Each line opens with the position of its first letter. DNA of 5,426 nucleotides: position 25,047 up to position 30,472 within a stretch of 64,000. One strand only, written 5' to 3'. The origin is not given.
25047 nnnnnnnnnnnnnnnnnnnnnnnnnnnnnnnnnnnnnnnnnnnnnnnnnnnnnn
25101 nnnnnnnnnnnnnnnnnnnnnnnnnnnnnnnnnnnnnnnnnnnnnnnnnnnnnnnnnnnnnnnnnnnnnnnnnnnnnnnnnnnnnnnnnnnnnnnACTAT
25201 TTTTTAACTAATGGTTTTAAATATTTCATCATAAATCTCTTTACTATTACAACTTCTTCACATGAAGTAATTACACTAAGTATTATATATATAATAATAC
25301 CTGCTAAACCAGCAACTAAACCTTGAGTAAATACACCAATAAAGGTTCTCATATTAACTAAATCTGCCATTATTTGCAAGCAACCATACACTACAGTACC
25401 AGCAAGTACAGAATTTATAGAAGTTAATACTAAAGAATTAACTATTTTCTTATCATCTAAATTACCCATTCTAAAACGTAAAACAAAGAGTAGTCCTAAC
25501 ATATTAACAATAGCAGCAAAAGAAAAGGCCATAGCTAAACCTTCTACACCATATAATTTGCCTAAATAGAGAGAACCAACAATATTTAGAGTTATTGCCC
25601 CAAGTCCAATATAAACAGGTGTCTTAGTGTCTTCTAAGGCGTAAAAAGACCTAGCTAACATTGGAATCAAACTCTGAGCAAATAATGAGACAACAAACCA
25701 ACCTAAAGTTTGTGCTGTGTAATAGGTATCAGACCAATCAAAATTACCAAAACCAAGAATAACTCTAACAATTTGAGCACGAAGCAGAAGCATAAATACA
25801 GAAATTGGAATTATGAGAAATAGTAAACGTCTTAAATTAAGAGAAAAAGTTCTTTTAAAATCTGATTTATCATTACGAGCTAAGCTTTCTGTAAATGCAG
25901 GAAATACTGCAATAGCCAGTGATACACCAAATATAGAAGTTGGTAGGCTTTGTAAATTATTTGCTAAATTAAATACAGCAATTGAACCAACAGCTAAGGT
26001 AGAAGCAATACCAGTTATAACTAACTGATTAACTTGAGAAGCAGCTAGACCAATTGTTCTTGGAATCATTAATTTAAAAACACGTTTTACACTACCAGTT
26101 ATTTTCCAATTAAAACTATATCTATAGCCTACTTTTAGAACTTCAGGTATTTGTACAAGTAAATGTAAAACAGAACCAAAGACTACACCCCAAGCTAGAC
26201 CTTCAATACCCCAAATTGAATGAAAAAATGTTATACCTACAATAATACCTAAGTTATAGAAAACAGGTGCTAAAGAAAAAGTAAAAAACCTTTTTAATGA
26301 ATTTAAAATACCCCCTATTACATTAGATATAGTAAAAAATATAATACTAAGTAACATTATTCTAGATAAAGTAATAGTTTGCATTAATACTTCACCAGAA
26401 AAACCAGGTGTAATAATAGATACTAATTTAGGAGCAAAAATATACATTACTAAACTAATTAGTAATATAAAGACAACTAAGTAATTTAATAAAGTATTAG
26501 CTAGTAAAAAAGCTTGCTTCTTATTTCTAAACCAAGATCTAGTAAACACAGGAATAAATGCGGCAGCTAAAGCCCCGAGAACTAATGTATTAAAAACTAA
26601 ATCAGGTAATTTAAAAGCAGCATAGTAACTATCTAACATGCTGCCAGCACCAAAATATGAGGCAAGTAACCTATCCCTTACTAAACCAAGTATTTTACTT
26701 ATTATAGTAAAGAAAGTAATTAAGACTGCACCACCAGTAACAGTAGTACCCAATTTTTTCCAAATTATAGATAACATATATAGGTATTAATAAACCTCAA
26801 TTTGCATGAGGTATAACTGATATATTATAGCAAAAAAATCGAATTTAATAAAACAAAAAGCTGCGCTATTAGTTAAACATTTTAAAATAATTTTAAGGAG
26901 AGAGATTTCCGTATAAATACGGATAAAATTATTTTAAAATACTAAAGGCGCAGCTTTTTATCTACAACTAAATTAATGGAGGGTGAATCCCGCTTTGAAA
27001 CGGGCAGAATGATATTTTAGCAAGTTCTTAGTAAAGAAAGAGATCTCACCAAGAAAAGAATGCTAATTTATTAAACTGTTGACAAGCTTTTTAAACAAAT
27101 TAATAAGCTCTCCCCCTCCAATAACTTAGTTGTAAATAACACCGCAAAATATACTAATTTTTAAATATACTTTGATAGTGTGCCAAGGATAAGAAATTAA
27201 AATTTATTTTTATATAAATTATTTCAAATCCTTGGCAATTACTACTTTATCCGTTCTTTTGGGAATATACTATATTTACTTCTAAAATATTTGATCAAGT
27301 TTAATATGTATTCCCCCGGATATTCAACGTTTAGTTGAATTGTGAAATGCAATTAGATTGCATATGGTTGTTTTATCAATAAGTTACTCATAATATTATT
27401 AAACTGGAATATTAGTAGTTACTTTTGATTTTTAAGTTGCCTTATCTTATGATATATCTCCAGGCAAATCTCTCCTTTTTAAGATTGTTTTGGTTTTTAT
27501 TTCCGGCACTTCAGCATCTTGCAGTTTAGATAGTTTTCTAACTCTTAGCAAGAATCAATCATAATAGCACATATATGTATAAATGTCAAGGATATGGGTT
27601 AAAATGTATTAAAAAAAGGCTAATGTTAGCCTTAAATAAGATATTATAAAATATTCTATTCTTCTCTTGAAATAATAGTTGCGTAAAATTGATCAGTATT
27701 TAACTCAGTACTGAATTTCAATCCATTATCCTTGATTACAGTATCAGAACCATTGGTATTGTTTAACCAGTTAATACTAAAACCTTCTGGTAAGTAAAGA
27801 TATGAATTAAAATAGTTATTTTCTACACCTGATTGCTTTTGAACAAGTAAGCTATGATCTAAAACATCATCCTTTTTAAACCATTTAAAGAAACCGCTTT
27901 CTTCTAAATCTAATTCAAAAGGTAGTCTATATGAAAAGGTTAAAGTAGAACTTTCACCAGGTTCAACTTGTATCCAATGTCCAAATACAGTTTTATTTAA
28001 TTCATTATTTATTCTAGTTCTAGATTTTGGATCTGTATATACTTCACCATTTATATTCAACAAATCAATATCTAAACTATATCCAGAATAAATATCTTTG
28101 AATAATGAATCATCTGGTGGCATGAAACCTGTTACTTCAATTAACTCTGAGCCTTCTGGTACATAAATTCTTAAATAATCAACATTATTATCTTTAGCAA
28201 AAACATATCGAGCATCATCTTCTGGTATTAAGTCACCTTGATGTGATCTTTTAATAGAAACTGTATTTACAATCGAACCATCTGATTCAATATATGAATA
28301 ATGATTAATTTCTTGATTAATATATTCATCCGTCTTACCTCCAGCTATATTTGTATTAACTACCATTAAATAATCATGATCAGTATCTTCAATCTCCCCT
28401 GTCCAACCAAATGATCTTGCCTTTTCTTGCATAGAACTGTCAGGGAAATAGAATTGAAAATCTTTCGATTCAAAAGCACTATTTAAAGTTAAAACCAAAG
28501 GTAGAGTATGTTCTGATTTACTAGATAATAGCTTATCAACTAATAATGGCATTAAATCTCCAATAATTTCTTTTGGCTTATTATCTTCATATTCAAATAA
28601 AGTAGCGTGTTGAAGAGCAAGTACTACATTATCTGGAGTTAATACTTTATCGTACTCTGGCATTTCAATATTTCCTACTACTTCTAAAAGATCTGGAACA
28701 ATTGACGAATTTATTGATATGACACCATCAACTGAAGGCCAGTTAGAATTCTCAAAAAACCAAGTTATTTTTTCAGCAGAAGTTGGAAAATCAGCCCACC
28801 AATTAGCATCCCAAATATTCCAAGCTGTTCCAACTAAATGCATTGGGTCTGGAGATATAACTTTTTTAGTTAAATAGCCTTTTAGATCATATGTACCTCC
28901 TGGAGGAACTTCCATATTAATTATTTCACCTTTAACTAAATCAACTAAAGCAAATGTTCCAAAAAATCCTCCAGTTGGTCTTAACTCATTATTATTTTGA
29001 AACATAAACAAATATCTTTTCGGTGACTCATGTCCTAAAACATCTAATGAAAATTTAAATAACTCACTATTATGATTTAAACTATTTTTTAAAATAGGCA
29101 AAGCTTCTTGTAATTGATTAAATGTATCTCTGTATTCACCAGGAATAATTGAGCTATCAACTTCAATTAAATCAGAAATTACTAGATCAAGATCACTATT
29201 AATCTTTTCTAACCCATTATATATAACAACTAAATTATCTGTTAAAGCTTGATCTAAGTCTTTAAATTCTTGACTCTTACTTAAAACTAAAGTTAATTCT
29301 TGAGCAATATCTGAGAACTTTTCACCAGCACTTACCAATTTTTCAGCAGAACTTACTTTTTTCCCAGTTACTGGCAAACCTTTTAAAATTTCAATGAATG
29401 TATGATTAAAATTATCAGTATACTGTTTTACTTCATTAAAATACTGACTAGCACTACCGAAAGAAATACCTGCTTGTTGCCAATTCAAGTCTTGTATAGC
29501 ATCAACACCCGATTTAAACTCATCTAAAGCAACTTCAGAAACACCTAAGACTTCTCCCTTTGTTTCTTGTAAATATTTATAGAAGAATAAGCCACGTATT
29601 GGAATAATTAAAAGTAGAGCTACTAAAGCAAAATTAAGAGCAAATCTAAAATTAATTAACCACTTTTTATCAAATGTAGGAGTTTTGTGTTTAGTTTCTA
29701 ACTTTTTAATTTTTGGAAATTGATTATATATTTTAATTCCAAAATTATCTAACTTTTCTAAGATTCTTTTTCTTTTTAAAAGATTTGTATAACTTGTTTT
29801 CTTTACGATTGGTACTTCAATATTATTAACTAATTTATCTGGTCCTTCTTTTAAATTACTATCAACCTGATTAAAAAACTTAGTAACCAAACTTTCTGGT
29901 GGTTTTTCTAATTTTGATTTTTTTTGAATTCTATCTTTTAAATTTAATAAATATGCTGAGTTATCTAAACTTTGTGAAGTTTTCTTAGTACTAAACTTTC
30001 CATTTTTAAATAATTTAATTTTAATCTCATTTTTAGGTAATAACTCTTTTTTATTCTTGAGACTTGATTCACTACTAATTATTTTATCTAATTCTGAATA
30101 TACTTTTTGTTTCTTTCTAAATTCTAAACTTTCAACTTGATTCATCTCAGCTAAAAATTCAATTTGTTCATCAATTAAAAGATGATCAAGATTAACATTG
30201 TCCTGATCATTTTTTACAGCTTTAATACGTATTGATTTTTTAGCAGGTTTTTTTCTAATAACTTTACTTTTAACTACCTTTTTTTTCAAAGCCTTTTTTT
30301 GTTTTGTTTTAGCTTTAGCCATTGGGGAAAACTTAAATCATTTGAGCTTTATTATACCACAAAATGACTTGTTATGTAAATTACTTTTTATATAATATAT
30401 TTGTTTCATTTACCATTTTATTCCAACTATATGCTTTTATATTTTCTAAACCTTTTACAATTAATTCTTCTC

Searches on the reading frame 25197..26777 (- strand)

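Call 66: search_protein_families(library=pfam, proteins=[window:25197-26777:-], max_evalue=0.001)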
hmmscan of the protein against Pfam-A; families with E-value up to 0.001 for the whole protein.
window:25197-26777:- (526 aa): 3 families
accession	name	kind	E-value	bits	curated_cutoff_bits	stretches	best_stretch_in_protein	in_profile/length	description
PF03023.19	MurJ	-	4.4e-98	329.3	27.4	1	38-476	1-443/451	Lipid II flippase MurJ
PF13440.11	Polysacc_synt_3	-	3.7e-10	40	23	1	134-342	81-285/293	Polysaccharide biosynthesis protein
PF01554.23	MatE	-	7.7e-08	32.6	24.9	1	244-401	6-158/161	MatE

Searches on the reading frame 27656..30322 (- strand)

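Call 66: search_protein_families(library=pfam, proteins=[window:27656-30322:-], max_evalue=0.001)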
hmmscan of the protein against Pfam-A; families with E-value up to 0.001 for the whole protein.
window:27656-30322:- (888 aa): 1 family
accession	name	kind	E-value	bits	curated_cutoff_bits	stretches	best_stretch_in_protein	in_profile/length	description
PF13196.11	DUF4012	-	1.6e-25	90.7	28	1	433-572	2-141/144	Protein of unknown function (DUF4012)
